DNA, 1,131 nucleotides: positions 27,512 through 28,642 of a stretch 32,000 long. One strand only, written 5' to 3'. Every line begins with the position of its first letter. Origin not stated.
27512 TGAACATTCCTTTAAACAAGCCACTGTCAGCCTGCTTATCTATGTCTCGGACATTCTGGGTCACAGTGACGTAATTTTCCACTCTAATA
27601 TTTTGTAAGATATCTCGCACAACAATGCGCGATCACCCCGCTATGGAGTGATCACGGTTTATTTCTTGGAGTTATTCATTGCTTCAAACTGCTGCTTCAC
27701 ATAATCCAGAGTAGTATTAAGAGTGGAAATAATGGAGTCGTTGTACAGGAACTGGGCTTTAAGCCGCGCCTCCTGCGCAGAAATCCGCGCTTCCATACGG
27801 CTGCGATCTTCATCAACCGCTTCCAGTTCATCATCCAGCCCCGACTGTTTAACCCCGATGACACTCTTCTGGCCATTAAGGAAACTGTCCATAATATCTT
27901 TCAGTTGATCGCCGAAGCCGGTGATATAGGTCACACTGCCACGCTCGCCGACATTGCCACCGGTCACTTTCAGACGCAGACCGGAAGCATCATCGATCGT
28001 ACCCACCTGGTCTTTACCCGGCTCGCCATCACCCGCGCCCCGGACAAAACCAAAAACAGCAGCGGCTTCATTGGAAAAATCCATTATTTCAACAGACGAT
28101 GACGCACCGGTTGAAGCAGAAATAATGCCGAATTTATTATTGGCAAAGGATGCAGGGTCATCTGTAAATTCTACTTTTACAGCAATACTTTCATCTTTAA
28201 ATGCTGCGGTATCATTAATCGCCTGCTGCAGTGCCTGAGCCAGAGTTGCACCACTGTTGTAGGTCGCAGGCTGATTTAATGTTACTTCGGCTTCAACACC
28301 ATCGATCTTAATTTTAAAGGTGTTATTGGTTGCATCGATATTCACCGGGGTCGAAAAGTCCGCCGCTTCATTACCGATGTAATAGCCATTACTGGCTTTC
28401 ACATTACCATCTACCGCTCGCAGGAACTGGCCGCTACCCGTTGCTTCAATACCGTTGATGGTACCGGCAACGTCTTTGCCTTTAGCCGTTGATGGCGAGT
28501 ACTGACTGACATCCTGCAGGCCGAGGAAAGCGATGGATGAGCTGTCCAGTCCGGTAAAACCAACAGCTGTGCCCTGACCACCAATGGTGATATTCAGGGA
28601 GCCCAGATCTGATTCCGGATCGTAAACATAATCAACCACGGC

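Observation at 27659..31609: Giant (1316-aa) flagellar cap protein FliD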

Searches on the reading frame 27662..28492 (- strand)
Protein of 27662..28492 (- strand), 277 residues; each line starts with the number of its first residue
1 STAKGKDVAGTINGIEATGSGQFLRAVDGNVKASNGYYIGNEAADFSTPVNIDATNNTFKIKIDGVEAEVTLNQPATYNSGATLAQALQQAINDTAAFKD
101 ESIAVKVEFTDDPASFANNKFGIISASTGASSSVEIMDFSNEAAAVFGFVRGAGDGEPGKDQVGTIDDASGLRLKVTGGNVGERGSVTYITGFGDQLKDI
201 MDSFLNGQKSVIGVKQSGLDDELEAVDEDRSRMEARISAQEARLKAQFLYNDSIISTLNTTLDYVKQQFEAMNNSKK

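Call 55: search_protein_families(library=pfam, proteins=[window:27662-28492:-], max_evalue=1)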
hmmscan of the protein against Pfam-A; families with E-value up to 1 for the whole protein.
window:27662-28492:- (277 aa): 4 families
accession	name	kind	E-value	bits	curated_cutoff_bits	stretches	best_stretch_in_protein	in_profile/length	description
PF07195.17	FliD_C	-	6.9e-08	32.6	25.4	1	188-259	164-235/236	Flagellar hook-associated protein 2 C-terminus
PF13747.11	DUF4164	-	0.0022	18.8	27.2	1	216-266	34-84/89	Domain of unknown function (DUF4164)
PF22692.1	LlgE_F_G_D1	-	0.094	13.3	27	1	18-65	20-60/64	Flagellar hook protein FlgE/F/G D1 domain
PF16326.10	ABC_tran_CTD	-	0.41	11.3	32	0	222-271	9-59/69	ABC transporter C-terminal domain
